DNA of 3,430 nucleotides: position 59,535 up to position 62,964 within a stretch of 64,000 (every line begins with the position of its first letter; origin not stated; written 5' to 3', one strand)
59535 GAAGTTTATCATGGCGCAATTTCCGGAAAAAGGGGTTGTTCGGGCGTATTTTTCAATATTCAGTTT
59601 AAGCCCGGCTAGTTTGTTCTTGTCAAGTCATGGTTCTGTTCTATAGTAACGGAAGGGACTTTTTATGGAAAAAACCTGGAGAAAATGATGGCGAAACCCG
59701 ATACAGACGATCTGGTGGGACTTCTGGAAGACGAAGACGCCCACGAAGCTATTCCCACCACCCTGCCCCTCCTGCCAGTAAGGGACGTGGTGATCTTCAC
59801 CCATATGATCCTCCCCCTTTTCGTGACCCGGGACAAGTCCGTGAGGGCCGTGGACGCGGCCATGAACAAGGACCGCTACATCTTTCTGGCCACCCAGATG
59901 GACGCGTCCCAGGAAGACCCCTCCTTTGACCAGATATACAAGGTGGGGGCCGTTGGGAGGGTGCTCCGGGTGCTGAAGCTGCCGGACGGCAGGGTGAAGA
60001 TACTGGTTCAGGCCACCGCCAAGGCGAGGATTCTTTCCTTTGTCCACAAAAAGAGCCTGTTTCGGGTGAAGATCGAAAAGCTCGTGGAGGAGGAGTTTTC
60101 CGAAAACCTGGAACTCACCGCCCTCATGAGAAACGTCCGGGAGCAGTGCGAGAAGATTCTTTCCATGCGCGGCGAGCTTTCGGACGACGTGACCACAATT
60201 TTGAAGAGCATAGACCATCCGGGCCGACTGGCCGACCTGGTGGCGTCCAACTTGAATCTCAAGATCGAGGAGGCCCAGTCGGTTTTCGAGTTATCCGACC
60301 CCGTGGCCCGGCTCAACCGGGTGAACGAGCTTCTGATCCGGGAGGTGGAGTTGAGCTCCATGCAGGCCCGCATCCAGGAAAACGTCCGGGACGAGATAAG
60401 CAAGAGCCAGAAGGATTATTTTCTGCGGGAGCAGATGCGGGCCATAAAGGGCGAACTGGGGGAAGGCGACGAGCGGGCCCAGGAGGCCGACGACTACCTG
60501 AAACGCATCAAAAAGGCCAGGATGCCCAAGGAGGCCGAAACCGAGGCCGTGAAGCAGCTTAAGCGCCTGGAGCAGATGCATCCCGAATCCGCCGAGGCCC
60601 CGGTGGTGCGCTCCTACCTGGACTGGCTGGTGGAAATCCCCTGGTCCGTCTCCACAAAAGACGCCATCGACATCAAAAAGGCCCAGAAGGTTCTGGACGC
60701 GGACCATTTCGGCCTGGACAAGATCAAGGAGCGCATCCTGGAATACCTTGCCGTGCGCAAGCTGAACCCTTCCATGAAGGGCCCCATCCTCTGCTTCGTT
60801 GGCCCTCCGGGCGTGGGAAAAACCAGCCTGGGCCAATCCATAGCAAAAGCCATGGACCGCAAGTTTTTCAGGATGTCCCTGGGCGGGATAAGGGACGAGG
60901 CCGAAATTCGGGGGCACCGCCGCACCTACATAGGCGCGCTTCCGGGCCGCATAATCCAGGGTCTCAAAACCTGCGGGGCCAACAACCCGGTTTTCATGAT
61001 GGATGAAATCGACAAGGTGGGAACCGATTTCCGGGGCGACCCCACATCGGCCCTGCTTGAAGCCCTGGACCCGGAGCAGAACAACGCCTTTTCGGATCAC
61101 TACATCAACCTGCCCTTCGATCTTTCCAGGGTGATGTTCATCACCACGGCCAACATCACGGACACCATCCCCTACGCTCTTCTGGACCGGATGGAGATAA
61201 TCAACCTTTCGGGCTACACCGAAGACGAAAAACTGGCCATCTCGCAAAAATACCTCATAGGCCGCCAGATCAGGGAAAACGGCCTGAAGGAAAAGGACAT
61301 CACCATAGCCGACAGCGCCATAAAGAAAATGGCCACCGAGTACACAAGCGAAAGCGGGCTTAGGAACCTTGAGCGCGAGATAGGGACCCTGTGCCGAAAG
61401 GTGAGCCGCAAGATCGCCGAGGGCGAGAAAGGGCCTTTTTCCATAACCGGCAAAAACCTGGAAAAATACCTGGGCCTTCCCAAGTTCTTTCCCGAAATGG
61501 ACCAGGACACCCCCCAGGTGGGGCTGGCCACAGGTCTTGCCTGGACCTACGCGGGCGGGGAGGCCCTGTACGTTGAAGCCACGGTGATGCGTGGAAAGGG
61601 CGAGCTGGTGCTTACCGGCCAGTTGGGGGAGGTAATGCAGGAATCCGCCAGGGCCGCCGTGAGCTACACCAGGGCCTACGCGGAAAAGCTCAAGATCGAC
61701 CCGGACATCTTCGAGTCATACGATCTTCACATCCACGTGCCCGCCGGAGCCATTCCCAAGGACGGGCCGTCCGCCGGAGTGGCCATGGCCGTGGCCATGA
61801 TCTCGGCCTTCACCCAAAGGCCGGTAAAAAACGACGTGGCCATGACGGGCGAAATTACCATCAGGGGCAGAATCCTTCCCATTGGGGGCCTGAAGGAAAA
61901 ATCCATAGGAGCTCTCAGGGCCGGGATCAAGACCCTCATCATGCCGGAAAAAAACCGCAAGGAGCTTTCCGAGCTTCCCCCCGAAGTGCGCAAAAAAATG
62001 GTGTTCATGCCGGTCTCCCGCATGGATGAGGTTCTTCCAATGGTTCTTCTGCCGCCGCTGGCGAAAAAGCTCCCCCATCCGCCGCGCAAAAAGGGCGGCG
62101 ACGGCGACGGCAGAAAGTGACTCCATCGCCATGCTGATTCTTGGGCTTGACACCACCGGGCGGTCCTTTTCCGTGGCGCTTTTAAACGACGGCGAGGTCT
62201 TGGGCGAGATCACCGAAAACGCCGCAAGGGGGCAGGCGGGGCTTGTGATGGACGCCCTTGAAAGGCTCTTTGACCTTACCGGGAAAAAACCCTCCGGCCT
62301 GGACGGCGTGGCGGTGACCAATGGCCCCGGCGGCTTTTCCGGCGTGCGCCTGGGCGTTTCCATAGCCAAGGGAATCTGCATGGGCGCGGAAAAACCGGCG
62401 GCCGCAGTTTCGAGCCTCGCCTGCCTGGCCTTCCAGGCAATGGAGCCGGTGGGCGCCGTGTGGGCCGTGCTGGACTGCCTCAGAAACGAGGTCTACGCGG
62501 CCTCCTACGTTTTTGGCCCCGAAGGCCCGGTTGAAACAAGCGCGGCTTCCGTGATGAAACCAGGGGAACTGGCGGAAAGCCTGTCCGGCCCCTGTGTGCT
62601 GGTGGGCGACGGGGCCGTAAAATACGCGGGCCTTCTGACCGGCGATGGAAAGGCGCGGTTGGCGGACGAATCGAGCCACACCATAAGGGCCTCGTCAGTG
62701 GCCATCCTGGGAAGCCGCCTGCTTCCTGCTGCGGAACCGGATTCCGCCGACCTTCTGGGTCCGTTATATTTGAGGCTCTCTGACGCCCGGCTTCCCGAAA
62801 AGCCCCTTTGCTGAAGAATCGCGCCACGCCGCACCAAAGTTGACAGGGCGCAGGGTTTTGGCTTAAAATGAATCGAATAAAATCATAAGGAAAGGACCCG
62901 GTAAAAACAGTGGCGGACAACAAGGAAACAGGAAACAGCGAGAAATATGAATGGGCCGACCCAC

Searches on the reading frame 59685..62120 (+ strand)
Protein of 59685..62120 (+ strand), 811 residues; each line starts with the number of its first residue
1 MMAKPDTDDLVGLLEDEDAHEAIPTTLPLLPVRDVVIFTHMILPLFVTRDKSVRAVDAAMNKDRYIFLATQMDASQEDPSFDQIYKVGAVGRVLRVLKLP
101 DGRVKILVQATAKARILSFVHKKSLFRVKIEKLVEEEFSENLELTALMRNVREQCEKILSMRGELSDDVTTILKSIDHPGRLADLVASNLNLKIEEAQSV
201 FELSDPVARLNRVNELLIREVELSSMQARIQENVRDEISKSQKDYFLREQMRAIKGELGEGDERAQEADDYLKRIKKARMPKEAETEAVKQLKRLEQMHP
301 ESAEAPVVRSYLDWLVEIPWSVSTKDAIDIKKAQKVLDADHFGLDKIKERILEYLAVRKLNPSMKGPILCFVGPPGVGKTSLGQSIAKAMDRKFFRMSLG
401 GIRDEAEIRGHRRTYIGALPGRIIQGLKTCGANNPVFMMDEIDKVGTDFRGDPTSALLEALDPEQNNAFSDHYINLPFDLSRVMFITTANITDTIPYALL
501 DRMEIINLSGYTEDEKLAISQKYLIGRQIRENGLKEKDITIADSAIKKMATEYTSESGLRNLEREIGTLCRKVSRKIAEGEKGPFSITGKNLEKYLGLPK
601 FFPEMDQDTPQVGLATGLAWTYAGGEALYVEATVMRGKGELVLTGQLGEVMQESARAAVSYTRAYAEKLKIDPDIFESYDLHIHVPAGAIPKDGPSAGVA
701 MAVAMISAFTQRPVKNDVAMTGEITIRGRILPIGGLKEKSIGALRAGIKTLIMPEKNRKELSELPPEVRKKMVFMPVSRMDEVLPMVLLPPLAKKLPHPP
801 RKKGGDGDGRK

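Call 46: search_protein_families(library=pfam, proteins=[window:59685-62120:+], max_evalue=0.001)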
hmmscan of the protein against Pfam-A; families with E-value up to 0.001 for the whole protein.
window:59685-62120:+ (811 aa): 7 families
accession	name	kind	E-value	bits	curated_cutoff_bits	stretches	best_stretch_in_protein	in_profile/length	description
PF05362.19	Lon_C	-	9.2e-87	290.3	21.1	1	587-788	2-203/205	Lon protease (S16) C-terminal proteolytic domain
PF02190.22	LON_substr_bdg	-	2.5e-49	168.3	28.7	1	26-218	1-199/200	ATP-dependent protease La (LON) substrate-binding domain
PF00004.35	AAA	-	2e-24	86.9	21.2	1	369-507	1-127/131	ATPase family associated with various cellular activities (AAA)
PF22667.2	Lon_lid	-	4.1e-21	74.8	27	1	531-582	2-54/57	Lon protease AAA+ ATPase lid domain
PF13541.12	ChlI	-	3.3e-08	33.9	27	1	630-757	1-121/121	Subunit ChlI of Mg-chelatase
PF07728.20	AAA_5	-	7.6e-07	29.7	22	1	369-503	2-139/139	AAA domain (dynein-related subfamily)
PF08298.17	AAA_PrkA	-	0.00015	21.4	25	1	334-393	54-112/358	PrkA AAA domain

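Call 48: find_encoding_contigs(protein=window:59685-62120:+, flank=10000, max_places=10)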
Protein window:59685-62120:+ (811 aa): no gene with exactly this product is on record in the collection.

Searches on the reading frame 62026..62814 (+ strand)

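Call 46: search_protein_families(library=pfam, proteins=[window:62026-62814:+], max_evalue=0.001)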
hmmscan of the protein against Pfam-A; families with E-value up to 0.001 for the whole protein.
window:62026-62814:+ (262 aa): 1 family
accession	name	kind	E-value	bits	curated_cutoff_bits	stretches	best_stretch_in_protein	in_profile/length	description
PF00814.31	TsaD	-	1.5e-17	64.6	24.8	1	64-179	23-144/264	tRNA N6-adenosine threonylcarbamoyltransferase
